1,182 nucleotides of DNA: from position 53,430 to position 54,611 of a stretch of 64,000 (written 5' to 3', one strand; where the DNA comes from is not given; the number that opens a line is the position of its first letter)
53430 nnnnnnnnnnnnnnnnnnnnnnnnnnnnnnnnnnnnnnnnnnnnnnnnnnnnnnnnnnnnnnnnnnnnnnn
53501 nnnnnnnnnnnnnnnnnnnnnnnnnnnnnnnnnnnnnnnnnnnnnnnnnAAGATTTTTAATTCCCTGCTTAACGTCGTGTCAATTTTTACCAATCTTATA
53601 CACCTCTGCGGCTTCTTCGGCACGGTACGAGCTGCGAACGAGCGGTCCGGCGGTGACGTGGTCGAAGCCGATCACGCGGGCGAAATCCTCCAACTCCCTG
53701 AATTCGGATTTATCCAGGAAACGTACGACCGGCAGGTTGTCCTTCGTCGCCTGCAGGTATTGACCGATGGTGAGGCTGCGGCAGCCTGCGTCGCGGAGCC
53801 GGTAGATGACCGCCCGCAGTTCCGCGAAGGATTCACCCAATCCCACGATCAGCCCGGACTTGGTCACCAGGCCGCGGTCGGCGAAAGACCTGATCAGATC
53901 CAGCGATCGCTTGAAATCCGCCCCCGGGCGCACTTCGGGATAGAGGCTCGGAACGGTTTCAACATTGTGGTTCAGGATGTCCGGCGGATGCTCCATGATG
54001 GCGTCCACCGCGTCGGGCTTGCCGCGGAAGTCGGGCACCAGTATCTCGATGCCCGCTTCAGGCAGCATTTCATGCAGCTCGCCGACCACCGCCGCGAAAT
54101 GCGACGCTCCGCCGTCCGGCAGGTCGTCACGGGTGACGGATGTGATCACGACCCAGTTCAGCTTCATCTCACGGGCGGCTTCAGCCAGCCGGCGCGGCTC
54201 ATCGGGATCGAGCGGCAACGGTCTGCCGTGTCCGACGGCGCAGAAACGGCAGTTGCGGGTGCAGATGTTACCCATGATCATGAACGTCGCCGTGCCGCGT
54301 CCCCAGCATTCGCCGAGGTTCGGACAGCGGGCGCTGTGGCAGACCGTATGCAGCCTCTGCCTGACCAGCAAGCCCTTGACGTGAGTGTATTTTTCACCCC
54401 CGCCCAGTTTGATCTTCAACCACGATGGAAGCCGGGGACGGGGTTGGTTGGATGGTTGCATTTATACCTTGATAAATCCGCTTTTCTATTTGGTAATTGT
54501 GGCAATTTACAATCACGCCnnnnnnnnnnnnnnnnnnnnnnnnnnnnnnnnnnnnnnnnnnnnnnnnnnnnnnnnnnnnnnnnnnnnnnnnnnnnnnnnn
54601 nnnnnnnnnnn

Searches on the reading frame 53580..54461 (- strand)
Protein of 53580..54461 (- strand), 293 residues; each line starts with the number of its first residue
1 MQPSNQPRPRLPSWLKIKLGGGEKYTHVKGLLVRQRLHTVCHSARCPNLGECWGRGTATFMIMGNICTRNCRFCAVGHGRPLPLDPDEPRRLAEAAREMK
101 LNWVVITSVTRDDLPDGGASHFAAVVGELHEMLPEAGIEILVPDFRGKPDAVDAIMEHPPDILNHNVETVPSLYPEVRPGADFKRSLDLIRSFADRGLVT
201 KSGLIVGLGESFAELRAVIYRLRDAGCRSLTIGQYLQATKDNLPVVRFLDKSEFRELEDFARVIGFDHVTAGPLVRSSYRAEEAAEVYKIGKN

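Call 23: search_protein_families(library=pfam, proteins=[window:53580-54461:-], max_evalue=0.00001)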
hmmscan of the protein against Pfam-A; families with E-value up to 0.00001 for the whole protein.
window:53580-54461:- (293 aa): 2 families
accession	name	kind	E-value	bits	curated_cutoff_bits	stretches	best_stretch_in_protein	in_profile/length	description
PF04055.27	Radical_SAM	-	6.9e-22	78.8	29.5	1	61-218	1-162/166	Radical SAM superfamily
PF16881.10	LIAS_N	-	1e-08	36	27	1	5-46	55-96/96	N-terminal domain of lipoyl synthase of Radical_SAM family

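Call 29: find_encoding_contigs(protein=window:53580-54461:-, flank=10000, max_places=3)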
Protein window:53580-54461:- (293 aa): no gene with exactly this product is on record in the collection.
